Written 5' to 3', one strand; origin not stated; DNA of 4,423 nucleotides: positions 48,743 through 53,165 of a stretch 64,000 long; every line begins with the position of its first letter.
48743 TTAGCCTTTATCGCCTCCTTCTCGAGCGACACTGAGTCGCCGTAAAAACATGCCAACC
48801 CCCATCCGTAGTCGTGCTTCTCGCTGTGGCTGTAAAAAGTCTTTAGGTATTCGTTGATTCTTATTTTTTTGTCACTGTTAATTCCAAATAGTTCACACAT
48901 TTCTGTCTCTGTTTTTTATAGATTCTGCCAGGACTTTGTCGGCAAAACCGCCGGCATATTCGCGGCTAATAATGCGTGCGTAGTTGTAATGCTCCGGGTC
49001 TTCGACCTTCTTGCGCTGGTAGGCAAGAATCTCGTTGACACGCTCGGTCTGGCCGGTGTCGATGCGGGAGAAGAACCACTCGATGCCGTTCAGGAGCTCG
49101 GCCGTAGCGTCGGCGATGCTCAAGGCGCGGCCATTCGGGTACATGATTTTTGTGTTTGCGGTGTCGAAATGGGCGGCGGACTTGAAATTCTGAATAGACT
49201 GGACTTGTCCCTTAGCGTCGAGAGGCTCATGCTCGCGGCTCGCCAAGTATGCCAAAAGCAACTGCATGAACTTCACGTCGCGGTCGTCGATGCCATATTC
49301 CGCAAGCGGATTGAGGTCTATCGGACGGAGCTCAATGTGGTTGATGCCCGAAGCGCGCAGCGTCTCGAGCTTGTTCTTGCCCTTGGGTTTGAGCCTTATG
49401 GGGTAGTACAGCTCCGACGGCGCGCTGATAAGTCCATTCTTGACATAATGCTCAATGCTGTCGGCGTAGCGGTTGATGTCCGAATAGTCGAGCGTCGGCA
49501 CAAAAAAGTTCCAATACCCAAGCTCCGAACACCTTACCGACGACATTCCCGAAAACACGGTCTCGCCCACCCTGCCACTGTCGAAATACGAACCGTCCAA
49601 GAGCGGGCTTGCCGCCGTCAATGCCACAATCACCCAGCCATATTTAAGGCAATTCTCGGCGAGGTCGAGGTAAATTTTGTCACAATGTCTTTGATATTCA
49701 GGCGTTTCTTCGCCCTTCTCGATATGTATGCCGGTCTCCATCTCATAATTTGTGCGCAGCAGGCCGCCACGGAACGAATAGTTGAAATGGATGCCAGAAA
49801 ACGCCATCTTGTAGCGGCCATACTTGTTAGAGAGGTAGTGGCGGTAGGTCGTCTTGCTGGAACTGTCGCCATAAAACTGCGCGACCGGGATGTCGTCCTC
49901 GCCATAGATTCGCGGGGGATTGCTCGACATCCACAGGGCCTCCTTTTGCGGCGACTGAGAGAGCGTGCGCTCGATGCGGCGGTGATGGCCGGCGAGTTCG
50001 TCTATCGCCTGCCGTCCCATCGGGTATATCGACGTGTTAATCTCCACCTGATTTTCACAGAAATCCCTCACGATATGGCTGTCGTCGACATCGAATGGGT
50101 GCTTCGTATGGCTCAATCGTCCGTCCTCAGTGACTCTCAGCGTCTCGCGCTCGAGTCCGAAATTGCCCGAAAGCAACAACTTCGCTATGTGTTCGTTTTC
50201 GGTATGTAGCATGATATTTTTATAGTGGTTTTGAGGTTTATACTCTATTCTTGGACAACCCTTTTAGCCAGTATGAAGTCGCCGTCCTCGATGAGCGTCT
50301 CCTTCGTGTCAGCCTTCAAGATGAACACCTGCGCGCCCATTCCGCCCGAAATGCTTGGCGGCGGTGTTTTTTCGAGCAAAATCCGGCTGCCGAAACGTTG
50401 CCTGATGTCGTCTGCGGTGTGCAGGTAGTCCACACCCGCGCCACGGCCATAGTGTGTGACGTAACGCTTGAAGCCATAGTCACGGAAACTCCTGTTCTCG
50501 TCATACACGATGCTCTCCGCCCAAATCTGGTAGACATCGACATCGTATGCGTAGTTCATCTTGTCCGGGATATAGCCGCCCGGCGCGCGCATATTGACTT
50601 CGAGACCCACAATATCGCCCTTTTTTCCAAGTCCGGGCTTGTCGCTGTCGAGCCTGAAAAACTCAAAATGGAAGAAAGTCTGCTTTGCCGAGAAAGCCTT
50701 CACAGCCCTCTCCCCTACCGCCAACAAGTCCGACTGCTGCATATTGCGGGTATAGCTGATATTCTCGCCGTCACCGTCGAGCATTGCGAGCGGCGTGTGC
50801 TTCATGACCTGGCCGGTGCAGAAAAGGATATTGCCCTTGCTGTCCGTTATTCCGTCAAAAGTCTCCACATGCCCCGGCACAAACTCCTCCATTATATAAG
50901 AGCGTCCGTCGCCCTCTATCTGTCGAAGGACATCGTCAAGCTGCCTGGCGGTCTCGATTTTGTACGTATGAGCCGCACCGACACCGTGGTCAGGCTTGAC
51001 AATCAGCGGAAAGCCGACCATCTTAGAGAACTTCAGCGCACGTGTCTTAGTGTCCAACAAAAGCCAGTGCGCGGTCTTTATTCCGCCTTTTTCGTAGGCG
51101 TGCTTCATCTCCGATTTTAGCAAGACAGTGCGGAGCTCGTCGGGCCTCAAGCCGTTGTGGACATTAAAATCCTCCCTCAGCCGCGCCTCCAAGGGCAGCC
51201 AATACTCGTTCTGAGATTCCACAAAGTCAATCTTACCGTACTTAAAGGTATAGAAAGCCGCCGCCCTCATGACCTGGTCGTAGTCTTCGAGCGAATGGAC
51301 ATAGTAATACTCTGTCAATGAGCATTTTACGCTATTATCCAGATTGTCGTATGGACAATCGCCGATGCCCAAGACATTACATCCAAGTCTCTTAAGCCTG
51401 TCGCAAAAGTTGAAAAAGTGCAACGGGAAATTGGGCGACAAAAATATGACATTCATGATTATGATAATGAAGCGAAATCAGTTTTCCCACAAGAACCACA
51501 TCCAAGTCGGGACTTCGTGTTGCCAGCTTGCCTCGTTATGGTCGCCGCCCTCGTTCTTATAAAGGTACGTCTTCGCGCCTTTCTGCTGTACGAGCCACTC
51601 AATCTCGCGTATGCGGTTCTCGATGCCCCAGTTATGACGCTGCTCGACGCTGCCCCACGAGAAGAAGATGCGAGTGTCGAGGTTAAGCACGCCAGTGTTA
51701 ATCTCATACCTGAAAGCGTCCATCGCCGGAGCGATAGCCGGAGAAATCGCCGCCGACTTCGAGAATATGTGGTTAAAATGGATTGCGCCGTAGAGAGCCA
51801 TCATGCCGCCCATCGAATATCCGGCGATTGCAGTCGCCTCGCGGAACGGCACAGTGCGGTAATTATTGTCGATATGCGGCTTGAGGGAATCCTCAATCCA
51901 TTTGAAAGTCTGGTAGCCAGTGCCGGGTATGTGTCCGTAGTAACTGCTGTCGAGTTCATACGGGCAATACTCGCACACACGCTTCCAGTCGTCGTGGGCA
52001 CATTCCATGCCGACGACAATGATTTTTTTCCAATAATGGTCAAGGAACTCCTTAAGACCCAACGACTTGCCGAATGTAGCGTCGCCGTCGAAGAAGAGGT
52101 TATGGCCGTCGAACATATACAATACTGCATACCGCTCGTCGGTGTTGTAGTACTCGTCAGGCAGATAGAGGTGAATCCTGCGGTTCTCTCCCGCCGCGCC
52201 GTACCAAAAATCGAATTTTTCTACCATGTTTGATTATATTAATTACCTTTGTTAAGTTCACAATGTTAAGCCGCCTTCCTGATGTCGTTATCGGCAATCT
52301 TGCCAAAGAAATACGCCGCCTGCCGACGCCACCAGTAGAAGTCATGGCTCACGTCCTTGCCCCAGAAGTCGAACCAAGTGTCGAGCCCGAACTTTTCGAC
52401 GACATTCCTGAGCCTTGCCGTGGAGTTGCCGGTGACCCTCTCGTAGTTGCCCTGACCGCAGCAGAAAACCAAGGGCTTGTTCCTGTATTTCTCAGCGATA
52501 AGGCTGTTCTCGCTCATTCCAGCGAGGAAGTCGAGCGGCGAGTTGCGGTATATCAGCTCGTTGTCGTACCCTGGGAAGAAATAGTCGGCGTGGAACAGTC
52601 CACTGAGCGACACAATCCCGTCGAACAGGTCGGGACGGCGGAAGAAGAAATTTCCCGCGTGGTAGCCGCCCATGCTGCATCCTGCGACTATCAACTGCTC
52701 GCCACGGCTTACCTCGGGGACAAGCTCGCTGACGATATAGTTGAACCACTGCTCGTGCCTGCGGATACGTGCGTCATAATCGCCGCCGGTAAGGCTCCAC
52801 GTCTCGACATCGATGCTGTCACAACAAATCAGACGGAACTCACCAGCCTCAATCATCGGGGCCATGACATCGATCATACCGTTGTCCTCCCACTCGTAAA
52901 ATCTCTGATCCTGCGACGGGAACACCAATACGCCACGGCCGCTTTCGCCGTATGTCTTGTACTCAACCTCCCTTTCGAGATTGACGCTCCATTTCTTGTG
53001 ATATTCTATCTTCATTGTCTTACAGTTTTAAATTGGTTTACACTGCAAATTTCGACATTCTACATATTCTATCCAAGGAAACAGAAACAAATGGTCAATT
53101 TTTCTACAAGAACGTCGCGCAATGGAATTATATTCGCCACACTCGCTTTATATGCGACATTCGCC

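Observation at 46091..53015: Seven-gene operon with a GshA-type ligase, two ATP-grasp ligases, an Ntn amidohydrolase and three esterases, directly upstream of superoxide dismutase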

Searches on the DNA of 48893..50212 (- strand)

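Call 40: search_rna_families(sources=[L002, L020, L027, L029, L032, L048, L052], threshold=gathering)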
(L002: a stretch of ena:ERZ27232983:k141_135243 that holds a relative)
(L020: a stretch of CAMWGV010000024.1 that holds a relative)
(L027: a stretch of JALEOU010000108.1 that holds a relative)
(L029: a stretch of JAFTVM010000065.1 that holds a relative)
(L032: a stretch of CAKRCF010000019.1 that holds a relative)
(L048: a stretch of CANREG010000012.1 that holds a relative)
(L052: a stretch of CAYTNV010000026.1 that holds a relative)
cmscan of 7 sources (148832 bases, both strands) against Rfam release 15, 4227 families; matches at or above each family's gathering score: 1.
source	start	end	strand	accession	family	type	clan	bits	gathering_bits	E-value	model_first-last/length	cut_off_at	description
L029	5371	5611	+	RF00230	T-box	Cis-reg; leader;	-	117.8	93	4.7e-25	1-219/219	no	T-box leader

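Call 42: search_rna_families(source=L029, start=5200, end=5800, threshold=gathering, show_alignments=1)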
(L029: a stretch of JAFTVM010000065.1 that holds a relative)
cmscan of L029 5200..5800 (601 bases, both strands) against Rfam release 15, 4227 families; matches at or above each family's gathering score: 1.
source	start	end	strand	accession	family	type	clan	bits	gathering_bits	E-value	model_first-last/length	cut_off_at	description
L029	5371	5611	+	RF00230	T-box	Cis-reg; leader;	-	117.8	93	1.9e-27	1-219/219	no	T-box leader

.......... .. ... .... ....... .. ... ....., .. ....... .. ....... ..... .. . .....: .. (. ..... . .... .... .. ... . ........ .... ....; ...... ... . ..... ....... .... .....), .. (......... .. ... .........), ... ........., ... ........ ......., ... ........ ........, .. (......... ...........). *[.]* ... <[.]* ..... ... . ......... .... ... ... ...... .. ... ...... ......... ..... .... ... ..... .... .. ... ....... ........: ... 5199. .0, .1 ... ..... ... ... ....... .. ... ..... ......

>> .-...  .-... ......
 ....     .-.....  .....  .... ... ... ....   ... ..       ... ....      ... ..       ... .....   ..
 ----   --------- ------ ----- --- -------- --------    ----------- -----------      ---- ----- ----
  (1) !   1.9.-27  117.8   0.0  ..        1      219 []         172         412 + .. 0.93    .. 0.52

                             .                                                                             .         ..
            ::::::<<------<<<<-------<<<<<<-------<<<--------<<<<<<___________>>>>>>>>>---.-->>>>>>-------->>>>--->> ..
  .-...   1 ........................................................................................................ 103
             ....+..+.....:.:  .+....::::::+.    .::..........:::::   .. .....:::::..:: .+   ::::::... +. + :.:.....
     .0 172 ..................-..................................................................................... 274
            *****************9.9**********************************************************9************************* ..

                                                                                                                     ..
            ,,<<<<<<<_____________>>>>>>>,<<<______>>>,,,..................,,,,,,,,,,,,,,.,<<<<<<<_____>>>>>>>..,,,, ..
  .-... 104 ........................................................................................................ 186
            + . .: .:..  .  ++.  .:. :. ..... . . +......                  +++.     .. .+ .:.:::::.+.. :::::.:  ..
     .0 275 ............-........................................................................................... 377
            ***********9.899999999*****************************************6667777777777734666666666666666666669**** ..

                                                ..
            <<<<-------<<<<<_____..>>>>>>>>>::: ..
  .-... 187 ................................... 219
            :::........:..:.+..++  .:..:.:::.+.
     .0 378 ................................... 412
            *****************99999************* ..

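Call 46: search_rna_families(sources=[L006, L007, L009, L012, L014, L024, L086, L087, L016], threshold=gathering)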
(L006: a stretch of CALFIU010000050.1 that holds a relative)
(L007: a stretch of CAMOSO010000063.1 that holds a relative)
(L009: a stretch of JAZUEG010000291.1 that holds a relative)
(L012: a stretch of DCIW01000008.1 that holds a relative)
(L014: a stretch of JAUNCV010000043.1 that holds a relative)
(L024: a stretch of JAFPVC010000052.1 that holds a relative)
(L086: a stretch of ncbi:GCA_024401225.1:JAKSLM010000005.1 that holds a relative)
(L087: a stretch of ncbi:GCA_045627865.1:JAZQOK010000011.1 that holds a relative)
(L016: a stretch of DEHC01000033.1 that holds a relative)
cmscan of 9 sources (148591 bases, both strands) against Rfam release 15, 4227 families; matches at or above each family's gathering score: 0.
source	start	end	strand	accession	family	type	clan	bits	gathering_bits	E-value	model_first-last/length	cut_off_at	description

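Call 47: search_rna_families(sources=[L022, L034, L040, L049, L051, L071, L079], threshold=gathering)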
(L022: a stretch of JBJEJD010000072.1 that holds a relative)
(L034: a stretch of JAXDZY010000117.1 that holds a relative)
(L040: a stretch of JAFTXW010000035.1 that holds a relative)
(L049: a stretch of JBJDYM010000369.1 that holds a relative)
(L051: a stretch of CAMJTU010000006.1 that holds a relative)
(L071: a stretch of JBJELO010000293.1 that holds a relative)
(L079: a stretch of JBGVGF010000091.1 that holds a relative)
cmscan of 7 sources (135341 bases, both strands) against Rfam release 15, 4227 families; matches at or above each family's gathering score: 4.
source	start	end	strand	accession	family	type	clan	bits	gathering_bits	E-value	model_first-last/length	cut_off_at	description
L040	5360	5600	+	RF00230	T-box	Cis-reg; leader;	-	115.9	93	1.3e-24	1-219/219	no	T-box leader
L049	6484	6725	+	RF00230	T-box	Cis-reg; leader;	-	102.5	93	3.6e-21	1-219/219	no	T-box leader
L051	3264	3347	+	RF00005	tRNA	Gene; tRNA;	CL00001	52.4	29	4.5e-08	1-71/71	no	tRNA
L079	489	563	+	RF00029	Intron_gpII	Intron;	-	43.3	40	7.2e-05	1-77/77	no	Group II catalytic intron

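Call 78: search_rna_families(sources=[L025, L036, L043, L056, L058, L060, L074], threshold=gathering)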
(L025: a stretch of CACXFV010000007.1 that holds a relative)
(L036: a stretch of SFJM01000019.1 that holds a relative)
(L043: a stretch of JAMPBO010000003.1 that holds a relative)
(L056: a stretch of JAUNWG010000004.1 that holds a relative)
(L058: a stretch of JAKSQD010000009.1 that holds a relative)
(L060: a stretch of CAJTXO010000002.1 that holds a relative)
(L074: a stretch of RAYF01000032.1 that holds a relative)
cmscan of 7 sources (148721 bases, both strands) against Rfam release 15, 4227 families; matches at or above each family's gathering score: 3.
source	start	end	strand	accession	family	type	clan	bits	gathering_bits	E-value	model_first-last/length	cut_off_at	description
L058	13295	13379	+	RF00005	tRNA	Gene; tRNA;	CL00001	49.2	29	3.9e-07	1-71/71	no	tRNA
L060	9116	9185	+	RF00005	tRNA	Gene; tRNA;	CL00001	43.1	29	1.9e-05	1-71/71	no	tRNA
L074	9061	9130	+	RF00005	tRNA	Gene; tRNA;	CL00001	37.3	29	0.0007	1-71/71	no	tRNA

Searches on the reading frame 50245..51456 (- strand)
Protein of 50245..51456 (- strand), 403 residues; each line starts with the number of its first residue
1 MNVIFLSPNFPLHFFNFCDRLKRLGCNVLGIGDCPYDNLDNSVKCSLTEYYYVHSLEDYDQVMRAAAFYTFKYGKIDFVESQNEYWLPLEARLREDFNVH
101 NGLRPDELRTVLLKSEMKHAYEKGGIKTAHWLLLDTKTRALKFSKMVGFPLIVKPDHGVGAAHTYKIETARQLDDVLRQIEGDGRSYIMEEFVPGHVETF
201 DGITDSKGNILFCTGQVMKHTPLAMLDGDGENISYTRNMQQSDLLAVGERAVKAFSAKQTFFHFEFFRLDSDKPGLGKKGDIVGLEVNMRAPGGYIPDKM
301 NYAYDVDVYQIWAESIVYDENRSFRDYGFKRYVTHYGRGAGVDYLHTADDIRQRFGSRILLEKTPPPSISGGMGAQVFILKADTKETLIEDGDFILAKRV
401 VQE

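Call 3: search_protein_families(library=pfam, proteins=[window:50245-51456:-], max_evalue=0.01)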
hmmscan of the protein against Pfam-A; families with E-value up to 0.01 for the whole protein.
window:50245-51456:- (403 aa): 4 families
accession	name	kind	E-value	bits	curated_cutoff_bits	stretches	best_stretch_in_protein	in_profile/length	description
PF02222.28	ATP-grasp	-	5.3e-05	23.4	27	1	120-213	2-97/179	ATP-grasp domain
PF13535.11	ATP-grasp_4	-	0.00015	21.9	27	1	148-268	2-137/160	ATP-grasp domain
PF02655.19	ATP-grasp_3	-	0.00096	19.7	23.2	1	149-255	32-130/160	ATP-grasp domain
PF01071.24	GARS_A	-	0.0012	19.1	27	1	114-220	3-116/194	Phosphoribosylglycinamide synthetase, ATP-grasp (A) domain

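Call 4: search_protein_families(library=ncbifam, proteins=[window:50245-51456:-], max_evalue=0.01)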
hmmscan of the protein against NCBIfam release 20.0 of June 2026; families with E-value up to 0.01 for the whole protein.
window:50245-51456:- (403 aa): 15 families
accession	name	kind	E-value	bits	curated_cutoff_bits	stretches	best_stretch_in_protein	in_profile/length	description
NF009403.0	PRK12767.1-2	equivalog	7.1e-08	32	286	1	144-213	139-204/342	carbamoyl phosphate synthase-like protein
NF002563.0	PRK02186.1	subfamily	1.5e-07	30.1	625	1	75-311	70-297/890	argininosuccinate lyase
NF002378.0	PRK01372.1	subfamily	4.7e-06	25.5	243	1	114-196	101-182/305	D-alanine--D-alanine ligase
TIGR03909.1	pyrrolys_PylC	equivalog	5.4e-05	22.1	248.3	1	147-208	123-182/374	3-methylornithine--L-lysine ligase PylC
TIGR01161.1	purK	equivalog_domain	0.00013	21.4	318.4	1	90-198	77-183/362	5-(carboxyamino)imidazole ribonucleotide synthase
TIGR02068.2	cya_phycin_syn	equivalog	0.00016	19.8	850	1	114-196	214-297/862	cyanophycin synthetase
TIGR00877.1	purD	equivalog_domain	0.00035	19.5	288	1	115-220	106-218/425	phosphoribosylamine--glycine ligase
NF045494.1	AcCoALig_Archglob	equivalog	0.00038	19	1200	1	111-154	2-45/665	acetate--CoA ligase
NF003671.0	PRK05294.1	equivalog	0.00046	17.9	599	1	106-224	659-777/1058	carbamoyl-phosphate synthase large subunit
TIGR01205.1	D_ala_D_alaTIGR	subfamily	0.00047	19.2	245.65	1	114-195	107-193/318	D-alanine--D-alanine ligase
NF002527.0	PRK01966.1-3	equivalog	0.00055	19.2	310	1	114-212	119-219/332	D-alanine--D-alanine ligase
TIGR01369.1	CPSaseII_lrg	equivalog_domain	0.00088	17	1027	1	117-207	673-766/1052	carbamoyl-phosphate synthase (glutamine-hydrolyzing) large subunit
NF009405.0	PRK12767.1-4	equivalog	0.0013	17.8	390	1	120-211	119-203/320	carbamoyl phosphate synthase-like protein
NF009402.0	PRK12767.1-1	equivalog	0.0018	17.1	218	1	141-197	141-197/329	carbamoyl phosphate synthase-like protein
TIGR00768.1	rimK_fam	subfamily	0.0021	17.4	143.4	1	122-193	96-170/276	RimK family alpha-L-glutamate ligase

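Call 76: search_protein_families(library=padloc, proteins=[window:50245-51456:-], max_evalue=0.001)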
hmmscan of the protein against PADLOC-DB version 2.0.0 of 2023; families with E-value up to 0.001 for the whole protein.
window:50245-51456:- (403 aa): 0 families

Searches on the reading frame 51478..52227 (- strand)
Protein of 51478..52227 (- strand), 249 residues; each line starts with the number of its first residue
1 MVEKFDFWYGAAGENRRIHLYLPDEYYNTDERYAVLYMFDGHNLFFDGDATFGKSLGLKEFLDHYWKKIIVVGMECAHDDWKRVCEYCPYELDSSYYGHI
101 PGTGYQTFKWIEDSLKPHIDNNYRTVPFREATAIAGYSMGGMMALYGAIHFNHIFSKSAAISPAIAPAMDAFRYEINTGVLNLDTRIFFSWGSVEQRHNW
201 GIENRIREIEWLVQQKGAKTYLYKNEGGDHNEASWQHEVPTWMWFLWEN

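Call 3: search_protein_families(library=pfam, proteins=[window:51478-52227:-], max_evalue=0.01)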
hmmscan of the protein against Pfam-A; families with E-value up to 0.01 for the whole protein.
window:51478-52227:- (249 aa): 2 families
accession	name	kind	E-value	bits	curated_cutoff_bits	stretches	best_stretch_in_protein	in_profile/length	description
PF00756.26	Esterase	-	1.6e-19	71.2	22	1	12-219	4-225/251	Putative esterase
PF02230.22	Abhydrolase_2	-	0.0024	18.2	23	1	115-170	90-145/217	Phospholipase/Carboxylesterase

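Call 4: search_protein_families(library=ncbifam, proteins=[window:51478-52227:-], max_evalue=0.01)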
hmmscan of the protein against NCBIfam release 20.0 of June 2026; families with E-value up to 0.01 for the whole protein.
window:51478-52227:- (249 aa): 4 families
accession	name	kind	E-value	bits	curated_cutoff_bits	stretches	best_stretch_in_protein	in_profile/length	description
NF058612.1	GTNG0744Estse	equivalog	4.6e-09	36.6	450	1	14-241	20-234/242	GTNG_0744 family esterase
NF041944.1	Xylase_Ferestase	equivalog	1.9e-05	23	1200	1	2-162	468-621/694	bifunctional endo-1,4-beta-xylanase/feruloyl esterase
TIGR02821.1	fghA_ester_D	equivalog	2e-05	24.3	281.7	1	105-175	115-183/275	S-formylglutathione hydrolase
NF007758.0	PRK10439.1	equivalog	0.0016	17.5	222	1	112-160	274-322/418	enterochelin esterase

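Call 17: search_solved_structures(query=window:51478-52227:-, max_evalue=1)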
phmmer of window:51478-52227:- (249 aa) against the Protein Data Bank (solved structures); distinct sequences matched with E-value up to 1: 33.
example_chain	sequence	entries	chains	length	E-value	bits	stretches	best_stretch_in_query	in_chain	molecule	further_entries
8z91_A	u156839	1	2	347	4.3e-08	36.4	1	16-167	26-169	Esterase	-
2qm0_A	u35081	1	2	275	2.4e-07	33.9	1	7-231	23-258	BES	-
1jjf_A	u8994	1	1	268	3.7e-07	33.3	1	103-217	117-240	ENDO-1,4-BETA-XYLANASE Z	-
1jt2_A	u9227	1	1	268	1e-06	31.9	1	103-217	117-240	PROTEIN (ENDO-1,4-BETA-XYLANASE Z)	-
8bbp_A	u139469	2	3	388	5.3e-06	29.5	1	8-142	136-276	Ferulic acid esterase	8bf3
8bbp_B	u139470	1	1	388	5.5e-06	29.5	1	8-142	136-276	Ferulic acid esterase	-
6rzn_A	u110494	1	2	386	5.6e-06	29.4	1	8-142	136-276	Ferulic acid esterase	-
5vol_A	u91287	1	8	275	6.3e-06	29.3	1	16-160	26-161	Putative esterase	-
7xrt_A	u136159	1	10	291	1.4e-05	28.2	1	13-162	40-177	Ferulic acid esterase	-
7xrv_A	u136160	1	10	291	3.7e-05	26.8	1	13-162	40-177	Ferulic acid esterase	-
6rzo_B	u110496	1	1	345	4.7e-05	26.4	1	111-193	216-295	Ferulic acid esterase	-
6rzo_A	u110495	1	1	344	4.8e-05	26.4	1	111-193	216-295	Ferulic acid esterase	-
6mot_A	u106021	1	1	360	7.4e-05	25.8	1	12-237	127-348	Isoamylase N-terminal domain protein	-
6mou_A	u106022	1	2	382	9.4e-05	25.4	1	12-236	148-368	Isoamylase N-terminal domain protein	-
6ne9_A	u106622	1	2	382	0.00019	24.4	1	14-238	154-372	Isoamylase protein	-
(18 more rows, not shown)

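Call 76: search_protein_families(library=padloc, proteins=[window:51478-52227:-], max_evalue=0.001)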
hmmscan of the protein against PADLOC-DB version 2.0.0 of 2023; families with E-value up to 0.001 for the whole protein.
window:51478-52227:- (249 aa): 0 families

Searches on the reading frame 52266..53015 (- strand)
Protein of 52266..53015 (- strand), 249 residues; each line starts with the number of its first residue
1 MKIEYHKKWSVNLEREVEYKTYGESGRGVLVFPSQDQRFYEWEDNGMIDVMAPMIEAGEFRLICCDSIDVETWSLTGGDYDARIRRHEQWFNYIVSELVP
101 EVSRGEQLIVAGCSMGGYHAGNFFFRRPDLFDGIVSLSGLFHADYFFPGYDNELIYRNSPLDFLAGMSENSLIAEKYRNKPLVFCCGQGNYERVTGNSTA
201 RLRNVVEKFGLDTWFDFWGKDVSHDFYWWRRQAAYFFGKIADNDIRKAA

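Call 3: search_protein_families(library=pfam, proteins=[window:52266-53015:-], max_evalue=0.01)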
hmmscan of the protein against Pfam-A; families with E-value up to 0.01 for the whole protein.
window:52266-53015:- (249 aa): 4 families
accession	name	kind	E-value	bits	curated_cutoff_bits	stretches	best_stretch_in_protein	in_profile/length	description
PF00326.27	Peptidase_S9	-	0.00073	19.5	22.6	1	105-188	63-153/213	Prolyl oligopeptidase family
PF00561.26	Abhydrolase_1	-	0.0018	18.4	25.8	1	105-166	68-126/245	alpha/beta hydrolase fold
PF00756.26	Esterase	-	0.002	18.4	22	1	85-143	89-152/251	Putative esterase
PF12146.15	Hydrolase_4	-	0.0049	16.6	27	1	101-143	71-113/239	Serine aminopeptidase, S33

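Call 4: search_protein_families(library=ncbifam, proteins=[window:52266-53015:-], max_evalue=0.01)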
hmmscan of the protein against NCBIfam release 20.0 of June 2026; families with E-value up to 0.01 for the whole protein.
window:52266-53015:- (249 aa): 2 families
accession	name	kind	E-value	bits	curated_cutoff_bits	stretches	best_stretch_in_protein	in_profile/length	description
NF007758.0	PRK10439.1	equivalog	0.00036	19.6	222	1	95-230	281-400/418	enterochelin esterase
NF050058.1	e_dPHAscl_type1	hypoth_equivalog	0.0038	16.7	150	1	106-142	104-140/276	extracellular catalytic domain type 1 short-chain-length polyhydroxyalkanoate depolymerase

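Call 76: search_protein_families(library=padloc, proteins=[window:52266-53015:-], max_evalue=0.001)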
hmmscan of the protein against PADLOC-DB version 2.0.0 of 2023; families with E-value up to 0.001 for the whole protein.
window:52266-53015:- (249 aa): 0 families
